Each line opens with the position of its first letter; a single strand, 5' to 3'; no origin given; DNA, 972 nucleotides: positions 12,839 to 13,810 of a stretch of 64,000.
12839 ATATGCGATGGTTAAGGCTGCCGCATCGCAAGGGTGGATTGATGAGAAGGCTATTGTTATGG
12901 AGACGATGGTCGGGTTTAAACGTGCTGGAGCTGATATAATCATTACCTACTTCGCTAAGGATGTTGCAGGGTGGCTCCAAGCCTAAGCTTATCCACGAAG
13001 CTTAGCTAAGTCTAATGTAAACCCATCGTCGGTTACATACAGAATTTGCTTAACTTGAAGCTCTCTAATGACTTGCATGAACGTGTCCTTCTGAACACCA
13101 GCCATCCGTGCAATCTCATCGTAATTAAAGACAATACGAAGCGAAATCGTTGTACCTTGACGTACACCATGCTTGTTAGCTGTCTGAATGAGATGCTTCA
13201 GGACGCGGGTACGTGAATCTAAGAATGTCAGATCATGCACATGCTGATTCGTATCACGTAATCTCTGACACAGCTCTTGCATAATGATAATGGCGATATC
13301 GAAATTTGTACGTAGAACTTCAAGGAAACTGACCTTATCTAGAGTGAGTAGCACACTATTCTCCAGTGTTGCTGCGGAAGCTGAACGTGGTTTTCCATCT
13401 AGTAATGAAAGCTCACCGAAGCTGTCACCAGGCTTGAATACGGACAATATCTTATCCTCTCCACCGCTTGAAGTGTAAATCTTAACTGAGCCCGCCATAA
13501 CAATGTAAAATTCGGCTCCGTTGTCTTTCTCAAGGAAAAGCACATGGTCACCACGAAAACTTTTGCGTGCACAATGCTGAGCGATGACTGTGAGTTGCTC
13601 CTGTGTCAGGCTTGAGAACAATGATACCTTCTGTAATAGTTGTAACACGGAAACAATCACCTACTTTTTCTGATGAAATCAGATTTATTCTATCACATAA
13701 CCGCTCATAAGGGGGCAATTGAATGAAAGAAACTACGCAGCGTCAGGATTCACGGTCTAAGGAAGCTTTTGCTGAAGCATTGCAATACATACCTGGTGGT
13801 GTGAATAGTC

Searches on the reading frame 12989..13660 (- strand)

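Call 11: search_protein_families(library=ncbifam, proteins=[window:12989-13660:-], max_evalue=0.1)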
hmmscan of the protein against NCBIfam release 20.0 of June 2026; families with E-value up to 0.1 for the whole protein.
window:12989-13660:- (223 aa): 12 families
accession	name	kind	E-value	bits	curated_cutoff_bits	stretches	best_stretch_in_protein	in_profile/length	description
NF008732.0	PRK11753.1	equivalog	9.5e-22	77.5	266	1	17-209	10-203/214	cAMP-activated global transcriptional regulator CRP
NF006901.0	PRK09392.1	equivalog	6.6e-16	58.3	211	1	8-172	8-172/236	transcriptional activator FtrB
TIGR03697.1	NtcA_cyano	equivalog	2.6e-10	40.4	244.95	1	41-210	4-176/193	global nitrogen regulator NtcA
TIGR03896.1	cyc_nuc_ocin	subfamily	4.9e-10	39.3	161.05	1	11-124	141-256/317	bacteriocin-type transport-associated protein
NF041163.2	encap_f2b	equivalog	1.9e-07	30.6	400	1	8-139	72-206/450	family 2B encapsulin nanocompartment shell protein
NF053664.1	TransRegPtrACyano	equivalog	2.6e-07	30.2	300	1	50-209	29-182/196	Crp/Fnr family transcriptional regulator PtrA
NF058543.1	ActPatMycb56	equivalog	4.2e-07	29.1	460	1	13-116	2-105/317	acetyltransferase Pat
NF010499.0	PRK13918.1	equivalog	1.7e-05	24.5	274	1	47-202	28-177/205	CRP/FNR family transcriptional regulator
NF050815.1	TransActFtrBCaul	equivalog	2.7e-05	23.6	300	1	9-189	11-187/251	transcriptional activator FtrB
NF050806.1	TransRegFixKCaul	equivalog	3.6e-05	23.1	300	1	22-203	15-190/215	transcriptional regulator FixK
NF008365.0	PRK11161.1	subfamily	0.0003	20.2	228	1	20-211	36-228/250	fumarate/nitrate reduction transcriptional regulator Fnr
NF052518.1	TransRegLdrP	equivalog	0.0021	18.1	300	1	33-207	2-169/195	transcriptional regulator LdrP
